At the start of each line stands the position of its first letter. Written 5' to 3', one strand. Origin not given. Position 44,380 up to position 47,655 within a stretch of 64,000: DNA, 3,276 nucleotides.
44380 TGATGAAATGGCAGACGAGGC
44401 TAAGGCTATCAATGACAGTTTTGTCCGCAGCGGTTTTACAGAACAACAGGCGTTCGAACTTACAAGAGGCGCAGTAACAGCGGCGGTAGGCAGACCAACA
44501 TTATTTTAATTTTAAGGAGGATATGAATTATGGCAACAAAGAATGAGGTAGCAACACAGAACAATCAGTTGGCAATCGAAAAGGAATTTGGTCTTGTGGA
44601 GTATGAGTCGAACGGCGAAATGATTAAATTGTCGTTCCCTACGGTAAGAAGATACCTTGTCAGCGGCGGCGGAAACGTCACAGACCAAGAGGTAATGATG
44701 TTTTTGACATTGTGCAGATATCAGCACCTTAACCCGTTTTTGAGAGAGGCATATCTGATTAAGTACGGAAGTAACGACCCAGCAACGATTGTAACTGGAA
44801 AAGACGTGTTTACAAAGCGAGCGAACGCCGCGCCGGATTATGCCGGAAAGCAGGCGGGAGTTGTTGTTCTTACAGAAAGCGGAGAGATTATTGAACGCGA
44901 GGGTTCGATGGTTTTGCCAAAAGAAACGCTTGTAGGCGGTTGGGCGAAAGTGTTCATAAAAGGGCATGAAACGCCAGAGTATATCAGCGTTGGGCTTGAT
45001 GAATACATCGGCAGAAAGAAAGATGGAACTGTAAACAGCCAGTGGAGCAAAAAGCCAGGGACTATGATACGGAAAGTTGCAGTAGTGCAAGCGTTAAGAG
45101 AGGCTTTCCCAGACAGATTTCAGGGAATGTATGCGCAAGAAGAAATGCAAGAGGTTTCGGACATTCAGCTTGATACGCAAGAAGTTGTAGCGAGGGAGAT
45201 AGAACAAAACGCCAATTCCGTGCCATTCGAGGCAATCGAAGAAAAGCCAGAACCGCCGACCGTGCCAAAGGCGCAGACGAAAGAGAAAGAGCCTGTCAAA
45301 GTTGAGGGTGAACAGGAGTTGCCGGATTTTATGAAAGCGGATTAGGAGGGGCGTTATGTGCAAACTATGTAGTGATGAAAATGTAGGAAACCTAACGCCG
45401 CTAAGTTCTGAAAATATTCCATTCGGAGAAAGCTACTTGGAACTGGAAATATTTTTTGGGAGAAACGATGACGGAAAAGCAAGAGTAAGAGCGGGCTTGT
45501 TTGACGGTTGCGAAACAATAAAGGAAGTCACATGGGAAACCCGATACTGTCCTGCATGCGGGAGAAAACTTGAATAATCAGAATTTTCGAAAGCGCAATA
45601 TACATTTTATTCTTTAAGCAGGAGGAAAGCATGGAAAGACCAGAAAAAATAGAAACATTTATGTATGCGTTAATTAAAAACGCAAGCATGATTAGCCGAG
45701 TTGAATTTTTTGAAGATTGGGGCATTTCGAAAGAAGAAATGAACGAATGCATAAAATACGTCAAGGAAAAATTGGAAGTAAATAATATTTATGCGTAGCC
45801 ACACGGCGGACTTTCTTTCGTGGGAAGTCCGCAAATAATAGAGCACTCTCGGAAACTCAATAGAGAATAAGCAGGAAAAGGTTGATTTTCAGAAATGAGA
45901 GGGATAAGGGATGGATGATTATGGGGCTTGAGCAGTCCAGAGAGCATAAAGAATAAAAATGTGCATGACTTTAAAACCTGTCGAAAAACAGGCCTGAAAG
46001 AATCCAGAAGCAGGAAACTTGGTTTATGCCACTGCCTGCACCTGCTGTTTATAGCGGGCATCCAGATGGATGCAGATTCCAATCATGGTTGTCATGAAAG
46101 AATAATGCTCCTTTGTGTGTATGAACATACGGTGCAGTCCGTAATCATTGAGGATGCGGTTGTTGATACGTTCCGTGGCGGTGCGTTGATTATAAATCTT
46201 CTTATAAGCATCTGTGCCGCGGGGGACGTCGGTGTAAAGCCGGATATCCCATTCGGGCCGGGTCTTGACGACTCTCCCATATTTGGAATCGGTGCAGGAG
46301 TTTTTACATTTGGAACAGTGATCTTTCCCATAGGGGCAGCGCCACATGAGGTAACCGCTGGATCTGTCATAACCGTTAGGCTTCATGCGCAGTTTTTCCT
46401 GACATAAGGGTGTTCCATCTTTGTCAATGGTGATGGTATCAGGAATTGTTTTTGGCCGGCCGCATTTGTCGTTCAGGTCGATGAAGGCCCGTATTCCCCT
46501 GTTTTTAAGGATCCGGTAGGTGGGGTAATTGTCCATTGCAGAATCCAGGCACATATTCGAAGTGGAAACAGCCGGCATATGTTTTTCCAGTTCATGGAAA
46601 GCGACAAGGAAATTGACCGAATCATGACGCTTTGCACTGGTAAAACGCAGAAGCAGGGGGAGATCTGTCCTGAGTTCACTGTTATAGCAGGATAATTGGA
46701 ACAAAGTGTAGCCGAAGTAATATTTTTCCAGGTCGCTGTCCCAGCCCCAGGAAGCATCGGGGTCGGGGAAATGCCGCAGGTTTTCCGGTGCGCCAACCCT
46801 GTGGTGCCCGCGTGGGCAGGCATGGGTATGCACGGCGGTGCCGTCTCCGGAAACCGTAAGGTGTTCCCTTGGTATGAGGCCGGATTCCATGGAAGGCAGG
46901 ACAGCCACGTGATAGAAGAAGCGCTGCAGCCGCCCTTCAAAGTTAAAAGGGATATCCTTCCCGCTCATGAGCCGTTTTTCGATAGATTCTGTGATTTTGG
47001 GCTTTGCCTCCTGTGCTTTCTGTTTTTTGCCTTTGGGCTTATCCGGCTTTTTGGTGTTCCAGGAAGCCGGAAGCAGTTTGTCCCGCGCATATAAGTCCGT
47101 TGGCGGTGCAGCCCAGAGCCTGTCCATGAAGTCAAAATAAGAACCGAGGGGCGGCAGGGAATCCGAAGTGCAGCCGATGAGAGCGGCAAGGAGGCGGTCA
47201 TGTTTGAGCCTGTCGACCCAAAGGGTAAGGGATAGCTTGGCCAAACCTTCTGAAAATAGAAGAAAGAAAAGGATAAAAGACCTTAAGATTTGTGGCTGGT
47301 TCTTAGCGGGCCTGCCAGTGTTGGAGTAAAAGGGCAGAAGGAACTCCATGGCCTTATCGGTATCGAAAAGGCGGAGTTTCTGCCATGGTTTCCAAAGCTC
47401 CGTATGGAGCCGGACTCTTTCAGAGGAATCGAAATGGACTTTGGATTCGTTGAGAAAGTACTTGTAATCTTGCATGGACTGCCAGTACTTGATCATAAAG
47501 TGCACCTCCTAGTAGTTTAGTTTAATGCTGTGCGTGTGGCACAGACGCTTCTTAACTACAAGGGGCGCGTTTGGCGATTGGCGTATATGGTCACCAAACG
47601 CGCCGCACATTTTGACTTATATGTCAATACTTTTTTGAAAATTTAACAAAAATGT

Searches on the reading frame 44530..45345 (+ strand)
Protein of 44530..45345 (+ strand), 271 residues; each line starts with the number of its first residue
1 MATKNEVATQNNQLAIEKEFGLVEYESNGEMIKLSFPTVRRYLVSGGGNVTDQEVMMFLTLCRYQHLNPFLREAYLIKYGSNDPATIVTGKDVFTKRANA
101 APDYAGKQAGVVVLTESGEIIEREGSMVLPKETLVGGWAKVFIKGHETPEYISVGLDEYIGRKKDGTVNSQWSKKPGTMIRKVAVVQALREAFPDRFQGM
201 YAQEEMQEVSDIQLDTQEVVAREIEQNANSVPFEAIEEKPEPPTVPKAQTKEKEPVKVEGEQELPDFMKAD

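Call 49: search_protein_families(library=phrogs, proteins=[window:44530-45345:+], max_evalue=0.0001)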
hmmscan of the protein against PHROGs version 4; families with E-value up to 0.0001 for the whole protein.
window:44530-45345:+ (271 aa): 5 families
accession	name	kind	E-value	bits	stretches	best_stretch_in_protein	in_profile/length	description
phrog_2760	-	DNA, RNA and nucleotide metabolism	1.3e-57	196.1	1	31-231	16-218/257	RecT-like ssDNA annealing protein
phrog_10056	-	DNA, RNA and nucleotide metabolism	1.5e-54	186.4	1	23-232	14-212/302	RecT-like ssDNA annealing protein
phrog_252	-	DNA, RNA and nucleotide metabolism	9.4e-50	170.6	1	5-240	3-214/263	Bet-like ssDNA annealing protein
phrog_2780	-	DNA, RNA and nucleotide metabolism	1.7e-27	97.7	1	49-244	51-249/369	RecT-like ssDNA annealing protein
phrog_2449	-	DNA, RNA and nucleotide metabolism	8.3e-13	49.5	1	162-254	152-242/301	single strand annealing protein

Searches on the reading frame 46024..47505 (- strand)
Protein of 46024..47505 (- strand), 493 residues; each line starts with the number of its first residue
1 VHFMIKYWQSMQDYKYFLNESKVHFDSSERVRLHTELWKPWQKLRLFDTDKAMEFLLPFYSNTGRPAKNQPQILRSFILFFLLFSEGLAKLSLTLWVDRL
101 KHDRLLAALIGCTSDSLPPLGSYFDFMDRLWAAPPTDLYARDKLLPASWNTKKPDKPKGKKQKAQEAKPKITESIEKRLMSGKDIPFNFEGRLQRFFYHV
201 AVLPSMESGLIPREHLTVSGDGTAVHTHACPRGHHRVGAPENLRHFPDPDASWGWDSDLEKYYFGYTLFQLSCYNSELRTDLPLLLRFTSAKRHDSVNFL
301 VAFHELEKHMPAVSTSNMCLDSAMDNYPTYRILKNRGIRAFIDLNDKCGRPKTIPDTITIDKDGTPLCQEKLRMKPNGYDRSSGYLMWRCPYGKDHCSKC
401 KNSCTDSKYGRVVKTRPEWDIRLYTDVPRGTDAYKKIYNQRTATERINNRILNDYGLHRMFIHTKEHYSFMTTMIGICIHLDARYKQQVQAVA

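Call 49: search_protein_families(library=phrogs, proteins=[window:46024-47505:-], max_evalue=0.0001)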
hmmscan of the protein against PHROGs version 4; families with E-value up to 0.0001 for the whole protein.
window:46024-47505:- (493 aa): 0 families

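Call 111: search_protein_families(library=pfam, proteins=[window:46024-47505:-], max_evalue=0.001)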
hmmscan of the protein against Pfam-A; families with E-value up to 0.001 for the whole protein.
window:46024-47505:- (493 aa): 2 families
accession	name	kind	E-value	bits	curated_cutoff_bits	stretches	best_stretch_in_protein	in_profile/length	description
PF13751.12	DDE_Tnp_1_6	-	9.4e-06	26.4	25.1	1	371-468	7-108/125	Transposase DDE domain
PF01609.27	DDE_Tnp_1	-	0.00051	20.3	23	0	249-477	21-196/200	Transposase DDE domain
